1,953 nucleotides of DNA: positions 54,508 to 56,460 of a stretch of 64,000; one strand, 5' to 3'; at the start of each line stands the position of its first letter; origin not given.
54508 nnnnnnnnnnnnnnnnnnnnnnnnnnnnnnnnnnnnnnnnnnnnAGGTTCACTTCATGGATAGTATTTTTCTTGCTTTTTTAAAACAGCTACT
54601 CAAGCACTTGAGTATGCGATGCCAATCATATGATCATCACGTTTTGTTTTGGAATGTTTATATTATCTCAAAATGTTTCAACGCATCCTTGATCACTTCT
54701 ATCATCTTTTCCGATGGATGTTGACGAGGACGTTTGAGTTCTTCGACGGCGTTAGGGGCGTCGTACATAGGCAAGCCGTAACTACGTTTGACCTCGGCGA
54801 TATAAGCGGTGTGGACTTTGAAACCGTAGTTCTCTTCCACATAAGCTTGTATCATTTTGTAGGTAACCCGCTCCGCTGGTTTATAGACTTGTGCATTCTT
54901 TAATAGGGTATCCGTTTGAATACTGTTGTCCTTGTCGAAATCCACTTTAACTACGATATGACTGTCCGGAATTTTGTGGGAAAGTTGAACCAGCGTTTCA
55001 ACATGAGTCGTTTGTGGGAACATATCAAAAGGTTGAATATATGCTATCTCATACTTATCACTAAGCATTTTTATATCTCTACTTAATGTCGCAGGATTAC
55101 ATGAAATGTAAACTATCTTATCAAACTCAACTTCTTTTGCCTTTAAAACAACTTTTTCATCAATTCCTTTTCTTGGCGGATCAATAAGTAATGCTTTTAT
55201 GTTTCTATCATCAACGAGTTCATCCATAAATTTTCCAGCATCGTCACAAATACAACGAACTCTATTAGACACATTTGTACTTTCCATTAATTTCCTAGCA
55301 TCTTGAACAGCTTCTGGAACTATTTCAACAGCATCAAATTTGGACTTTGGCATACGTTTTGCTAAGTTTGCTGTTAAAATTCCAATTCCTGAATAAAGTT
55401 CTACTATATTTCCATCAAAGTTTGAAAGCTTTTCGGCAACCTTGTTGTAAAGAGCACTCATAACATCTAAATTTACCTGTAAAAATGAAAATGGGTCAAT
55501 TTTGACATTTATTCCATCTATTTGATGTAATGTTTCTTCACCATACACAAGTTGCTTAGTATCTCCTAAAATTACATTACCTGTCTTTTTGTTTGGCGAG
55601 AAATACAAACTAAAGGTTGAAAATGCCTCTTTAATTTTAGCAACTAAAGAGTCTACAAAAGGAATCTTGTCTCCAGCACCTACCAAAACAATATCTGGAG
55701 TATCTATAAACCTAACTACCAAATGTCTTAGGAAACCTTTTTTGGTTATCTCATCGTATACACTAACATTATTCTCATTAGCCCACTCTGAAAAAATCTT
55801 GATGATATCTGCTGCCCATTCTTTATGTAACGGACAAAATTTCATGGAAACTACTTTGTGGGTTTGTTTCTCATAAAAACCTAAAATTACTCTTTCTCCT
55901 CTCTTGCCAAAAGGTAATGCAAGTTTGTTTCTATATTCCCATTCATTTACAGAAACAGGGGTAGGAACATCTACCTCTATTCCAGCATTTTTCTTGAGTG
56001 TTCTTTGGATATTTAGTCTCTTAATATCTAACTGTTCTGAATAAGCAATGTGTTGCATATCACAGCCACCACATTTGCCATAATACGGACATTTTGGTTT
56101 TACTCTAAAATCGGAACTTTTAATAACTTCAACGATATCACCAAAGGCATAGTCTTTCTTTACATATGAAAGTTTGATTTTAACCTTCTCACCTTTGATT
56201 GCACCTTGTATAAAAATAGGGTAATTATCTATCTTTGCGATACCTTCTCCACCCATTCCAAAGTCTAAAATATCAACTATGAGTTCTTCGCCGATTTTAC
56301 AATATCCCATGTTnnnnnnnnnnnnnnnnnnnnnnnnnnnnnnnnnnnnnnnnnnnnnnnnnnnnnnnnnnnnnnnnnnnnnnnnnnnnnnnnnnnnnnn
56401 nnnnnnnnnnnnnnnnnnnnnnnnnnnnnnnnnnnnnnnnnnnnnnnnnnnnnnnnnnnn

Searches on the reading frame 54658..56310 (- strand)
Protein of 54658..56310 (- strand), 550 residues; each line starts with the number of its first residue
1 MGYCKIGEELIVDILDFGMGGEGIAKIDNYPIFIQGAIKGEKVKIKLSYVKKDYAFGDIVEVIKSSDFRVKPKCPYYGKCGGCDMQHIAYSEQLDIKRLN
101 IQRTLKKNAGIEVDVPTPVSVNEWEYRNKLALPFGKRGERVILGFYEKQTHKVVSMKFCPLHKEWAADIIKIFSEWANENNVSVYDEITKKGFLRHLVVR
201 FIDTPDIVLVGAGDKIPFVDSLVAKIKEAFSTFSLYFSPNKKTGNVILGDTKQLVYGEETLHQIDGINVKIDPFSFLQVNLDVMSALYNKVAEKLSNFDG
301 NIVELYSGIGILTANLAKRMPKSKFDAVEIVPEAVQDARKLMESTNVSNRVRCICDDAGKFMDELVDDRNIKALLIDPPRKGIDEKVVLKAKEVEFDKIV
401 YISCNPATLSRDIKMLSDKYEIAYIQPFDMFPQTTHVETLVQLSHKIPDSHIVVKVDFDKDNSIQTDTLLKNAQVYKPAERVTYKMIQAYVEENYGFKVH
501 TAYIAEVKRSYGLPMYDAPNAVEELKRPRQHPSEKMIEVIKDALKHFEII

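Call 20: search_protein_families(library=pfam, proteins=[window:54658-56310:-], max_evalue=0.01)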
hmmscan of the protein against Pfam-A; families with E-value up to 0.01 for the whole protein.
window:54658-56310:- (550 aa): 8 families
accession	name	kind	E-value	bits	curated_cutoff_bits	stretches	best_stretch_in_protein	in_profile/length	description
PF05958.17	tRNA_U5-meth_tr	-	6.5e-23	81.7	23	1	275-445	178-356/357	tRNA (Uracil-5-)-methyltransferase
PF01938.26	TRAM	-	6.1e-11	42.5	21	1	6-60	4-61/61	TRAM domain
PF05175.20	MTS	-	1.2e-06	28.7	23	1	273-379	8-107/170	Methyltransferase small domain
PF02390.23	Methyltransf_4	-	5.8e-06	26.3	24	1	302-376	5-78/173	Putative methyltransferase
PF13649.12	Methyltransf_25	-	0.00016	22.7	27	1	302-361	1-58/97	Methyltransferase domain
PF02475.24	TRM5-TYW2_MTfase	-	0.0002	21.8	28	1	260-372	1-110/164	TRM5/TYW2 methyltransferase domain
PF13847.12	Methyltransf_31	-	0.0037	17.4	27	1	301-416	6-122/145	Methyltransferase domain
PF00398.26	RrnaAD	-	0.005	16.4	24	1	300-360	32-87/263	Ribosomal RNA adenine dimethylase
